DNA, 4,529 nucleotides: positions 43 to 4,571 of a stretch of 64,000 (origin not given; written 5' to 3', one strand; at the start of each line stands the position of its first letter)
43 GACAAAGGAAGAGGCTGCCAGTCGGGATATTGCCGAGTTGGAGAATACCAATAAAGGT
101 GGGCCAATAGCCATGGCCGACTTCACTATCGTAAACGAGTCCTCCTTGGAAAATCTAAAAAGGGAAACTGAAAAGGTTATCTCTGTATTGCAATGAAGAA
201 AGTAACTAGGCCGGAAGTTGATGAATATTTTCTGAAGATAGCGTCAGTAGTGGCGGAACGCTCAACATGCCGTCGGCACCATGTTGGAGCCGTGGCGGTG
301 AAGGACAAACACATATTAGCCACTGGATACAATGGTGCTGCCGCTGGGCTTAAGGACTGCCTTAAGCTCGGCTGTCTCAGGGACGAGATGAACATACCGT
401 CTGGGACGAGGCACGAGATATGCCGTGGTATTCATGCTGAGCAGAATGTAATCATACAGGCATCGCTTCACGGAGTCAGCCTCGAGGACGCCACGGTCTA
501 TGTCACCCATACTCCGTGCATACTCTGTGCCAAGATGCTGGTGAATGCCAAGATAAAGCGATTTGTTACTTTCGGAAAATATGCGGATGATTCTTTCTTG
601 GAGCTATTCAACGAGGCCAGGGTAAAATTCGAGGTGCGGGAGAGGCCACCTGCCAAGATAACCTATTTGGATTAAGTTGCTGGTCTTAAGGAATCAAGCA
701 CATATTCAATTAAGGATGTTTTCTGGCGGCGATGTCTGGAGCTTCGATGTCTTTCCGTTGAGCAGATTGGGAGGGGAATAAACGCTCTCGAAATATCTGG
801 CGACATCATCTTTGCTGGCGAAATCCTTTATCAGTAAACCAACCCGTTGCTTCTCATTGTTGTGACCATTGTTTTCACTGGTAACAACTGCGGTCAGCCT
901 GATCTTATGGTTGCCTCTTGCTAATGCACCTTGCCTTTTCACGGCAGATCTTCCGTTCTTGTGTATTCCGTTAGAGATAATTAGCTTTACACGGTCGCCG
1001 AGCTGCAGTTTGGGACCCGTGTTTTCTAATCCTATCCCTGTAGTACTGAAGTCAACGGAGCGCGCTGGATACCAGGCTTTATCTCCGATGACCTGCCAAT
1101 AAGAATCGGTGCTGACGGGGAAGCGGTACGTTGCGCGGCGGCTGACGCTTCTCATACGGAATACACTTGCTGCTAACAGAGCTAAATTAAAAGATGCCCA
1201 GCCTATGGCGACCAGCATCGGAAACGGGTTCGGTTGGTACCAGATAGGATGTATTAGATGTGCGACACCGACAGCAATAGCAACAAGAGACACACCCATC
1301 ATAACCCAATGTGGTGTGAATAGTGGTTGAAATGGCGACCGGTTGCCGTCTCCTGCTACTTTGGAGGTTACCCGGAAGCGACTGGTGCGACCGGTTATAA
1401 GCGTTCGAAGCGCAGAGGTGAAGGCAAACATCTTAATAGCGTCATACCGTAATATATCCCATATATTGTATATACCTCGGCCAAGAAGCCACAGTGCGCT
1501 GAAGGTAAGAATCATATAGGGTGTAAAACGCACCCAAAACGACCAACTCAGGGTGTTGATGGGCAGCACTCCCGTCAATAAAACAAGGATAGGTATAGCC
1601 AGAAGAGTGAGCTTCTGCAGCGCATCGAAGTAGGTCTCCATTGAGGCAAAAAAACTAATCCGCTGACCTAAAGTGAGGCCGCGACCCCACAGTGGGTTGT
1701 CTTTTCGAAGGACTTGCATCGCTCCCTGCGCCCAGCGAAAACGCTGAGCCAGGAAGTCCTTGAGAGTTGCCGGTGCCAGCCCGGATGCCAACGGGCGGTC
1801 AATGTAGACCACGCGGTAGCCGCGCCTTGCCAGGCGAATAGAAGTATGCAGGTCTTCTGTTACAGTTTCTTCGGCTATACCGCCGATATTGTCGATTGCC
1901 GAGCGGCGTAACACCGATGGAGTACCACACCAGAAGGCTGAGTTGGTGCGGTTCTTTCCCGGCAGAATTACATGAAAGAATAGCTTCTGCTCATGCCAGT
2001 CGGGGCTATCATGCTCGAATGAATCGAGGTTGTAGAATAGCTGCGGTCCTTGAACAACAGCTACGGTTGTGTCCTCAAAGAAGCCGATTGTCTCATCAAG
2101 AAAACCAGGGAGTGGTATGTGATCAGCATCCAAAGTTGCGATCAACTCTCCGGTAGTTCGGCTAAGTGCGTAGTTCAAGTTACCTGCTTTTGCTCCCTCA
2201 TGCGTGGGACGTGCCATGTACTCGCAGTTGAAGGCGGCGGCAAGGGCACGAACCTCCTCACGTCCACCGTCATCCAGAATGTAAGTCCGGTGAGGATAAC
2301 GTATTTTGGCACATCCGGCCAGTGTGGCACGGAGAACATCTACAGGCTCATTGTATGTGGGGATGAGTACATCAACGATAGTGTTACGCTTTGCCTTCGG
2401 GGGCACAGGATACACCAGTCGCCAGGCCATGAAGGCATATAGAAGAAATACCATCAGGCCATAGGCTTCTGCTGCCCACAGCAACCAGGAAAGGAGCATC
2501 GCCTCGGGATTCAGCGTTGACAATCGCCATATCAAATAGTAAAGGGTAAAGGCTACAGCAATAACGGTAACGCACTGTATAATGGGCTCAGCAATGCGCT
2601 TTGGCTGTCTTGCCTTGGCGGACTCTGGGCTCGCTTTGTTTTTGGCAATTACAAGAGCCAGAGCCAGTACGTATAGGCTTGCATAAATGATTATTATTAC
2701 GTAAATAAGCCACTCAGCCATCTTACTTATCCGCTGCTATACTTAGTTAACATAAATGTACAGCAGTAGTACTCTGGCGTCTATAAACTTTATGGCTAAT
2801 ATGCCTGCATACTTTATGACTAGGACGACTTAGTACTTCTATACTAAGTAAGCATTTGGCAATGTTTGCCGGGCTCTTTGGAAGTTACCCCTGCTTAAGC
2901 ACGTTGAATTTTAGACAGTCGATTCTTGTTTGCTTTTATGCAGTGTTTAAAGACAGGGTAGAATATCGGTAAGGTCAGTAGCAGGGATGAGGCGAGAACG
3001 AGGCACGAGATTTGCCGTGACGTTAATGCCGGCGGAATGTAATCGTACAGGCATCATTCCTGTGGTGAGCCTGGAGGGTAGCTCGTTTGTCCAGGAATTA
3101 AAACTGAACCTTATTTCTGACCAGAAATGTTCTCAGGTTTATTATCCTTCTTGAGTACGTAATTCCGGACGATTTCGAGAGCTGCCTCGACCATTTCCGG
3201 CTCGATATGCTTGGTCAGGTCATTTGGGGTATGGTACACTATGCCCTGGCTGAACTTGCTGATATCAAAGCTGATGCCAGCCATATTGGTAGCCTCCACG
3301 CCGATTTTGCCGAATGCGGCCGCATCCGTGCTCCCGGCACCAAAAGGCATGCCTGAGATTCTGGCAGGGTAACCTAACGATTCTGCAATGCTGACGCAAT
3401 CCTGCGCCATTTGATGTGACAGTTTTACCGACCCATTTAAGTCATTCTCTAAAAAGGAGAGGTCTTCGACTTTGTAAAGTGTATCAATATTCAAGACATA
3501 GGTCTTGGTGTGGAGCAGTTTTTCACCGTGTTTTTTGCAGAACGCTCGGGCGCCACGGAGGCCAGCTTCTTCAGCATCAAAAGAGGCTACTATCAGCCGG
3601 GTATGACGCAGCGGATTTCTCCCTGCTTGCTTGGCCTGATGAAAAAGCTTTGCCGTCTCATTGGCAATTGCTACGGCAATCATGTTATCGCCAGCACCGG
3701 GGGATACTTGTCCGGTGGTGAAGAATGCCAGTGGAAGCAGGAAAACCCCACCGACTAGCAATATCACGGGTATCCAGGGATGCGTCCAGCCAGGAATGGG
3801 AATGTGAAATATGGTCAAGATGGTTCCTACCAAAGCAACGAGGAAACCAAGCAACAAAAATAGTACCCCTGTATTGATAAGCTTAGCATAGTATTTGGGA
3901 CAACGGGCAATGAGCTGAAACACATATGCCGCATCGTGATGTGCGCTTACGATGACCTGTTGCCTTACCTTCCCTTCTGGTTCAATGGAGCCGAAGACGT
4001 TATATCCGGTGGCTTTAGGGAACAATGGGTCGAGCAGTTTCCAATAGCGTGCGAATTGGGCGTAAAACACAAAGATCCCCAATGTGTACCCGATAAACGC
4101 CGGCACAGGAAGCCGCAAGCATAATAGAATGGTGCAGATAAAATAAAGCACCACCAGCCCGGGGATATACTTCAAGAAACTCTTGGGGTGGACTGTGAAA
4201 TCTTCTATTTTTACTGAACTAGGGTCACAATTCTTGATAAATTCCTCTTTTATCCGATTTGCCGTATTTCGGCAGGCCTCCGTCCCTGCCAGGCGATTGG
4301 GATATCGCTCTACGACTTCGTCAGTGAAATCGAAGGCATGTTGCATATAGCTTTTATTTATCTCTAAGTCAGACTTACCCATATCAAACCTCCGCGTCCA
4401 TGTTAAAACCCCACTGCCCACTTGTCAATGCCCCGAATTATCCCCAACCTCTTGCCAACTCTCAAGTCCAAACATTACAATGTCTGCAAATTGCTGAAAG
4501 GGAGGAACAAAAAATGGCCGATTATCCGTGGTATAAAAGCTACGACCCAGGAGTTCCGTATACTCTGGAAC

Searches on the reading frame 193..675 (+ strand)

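Call 27: search_protein_families(library=pfam, max_evalue=1e-8, proteins=[window:193-675:+])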
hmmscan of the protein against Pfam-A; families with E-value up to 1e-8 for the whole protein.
window:193-675:+ (160 aa): 2 families
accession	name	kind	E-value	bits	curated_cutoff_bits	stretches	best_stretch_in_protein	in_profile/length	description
PF00383.29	dCMP_cyt_deam_1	-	2.5e-25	88.7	25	1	8-126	2-100/102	Cytidine and deoxycytidylate deaminase zinc-binding region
PF14437.12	MafB19-deam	-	8.4e-20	71.6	27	1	10-133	4-106/142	MafB19-like deaminase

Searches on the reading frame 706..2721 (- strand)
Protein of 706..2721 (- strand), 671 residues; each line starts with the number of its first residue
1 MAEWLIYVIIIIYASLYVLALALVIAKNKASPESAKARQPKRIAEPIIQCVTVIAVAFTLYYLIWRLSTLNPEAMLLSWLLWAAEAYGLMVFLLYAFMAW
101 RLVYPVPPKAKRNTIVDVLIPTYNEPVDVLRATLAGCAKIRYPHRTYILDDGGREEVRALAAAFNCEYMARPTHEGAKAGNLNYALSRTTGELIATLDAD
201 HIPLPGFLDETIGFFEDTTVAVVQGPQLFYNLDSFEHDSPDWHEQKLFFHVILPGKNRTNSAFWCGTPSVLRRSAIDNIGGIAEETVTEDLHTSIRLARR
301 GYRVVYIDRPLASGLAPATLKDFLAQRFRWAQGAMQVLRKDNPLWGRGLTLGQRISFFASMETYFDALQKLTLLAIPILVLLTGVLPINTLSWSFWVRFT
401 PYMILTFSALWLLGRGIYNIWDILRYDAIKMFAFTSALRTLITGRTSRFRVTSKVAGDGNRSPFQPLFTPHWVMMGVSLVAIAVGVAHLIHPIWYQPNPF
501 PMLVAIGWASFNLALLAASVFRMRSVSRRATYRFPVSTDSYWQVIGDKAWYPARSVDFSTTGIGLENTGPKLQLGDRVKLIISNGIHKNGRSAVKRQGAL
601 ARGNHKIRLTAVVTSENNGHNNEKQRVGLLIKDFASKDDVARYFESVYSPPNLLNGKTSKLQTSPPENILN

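Call 27: search_protein_families(library=pfam, max_evalue=1e-8, proteins=[window:706-2721:-])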
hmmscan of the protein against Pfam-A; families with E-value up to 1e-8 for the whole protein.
window:706-2721:- (671 aa): 4 families
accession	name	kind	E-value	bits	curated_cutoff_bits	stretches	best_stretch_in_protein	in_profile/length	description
PF13632.12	Glyco_trans_2_3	-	5.6e-26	92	27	1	194-405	2-193/198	Glycosyl transferase family group 2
PF00535.33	Glycos_transf_2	-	1.9e-21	77.2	23.3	1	118-279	2-167/168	Glycosyl transferase family 2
PF13641.12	Glyco_tranf_2_3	-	3.3e-21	76.8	27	1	117-333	4-230/230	Glycosyltransferase like family 2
PF03552.20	Cellulose_synt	-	5.1e-17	62.1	24.7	1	285-487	420-644/722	Cellulose synthase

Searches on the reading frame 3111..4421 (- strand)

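Call 27: search_protein_families(library=pfam, max_evalue=1e-8, proteins=[window:3111-4421:-])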
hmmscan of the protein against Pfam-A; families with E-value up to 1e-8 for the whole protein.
window:3111-4421:- (436 aa): 1 family
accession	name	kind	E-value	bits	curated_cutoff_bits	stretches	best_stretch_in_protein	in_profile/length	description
PF04389.22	Peptidase_M28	-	1.3e-21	77.6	21.3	1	239-421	26-192/193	Peptidase family M28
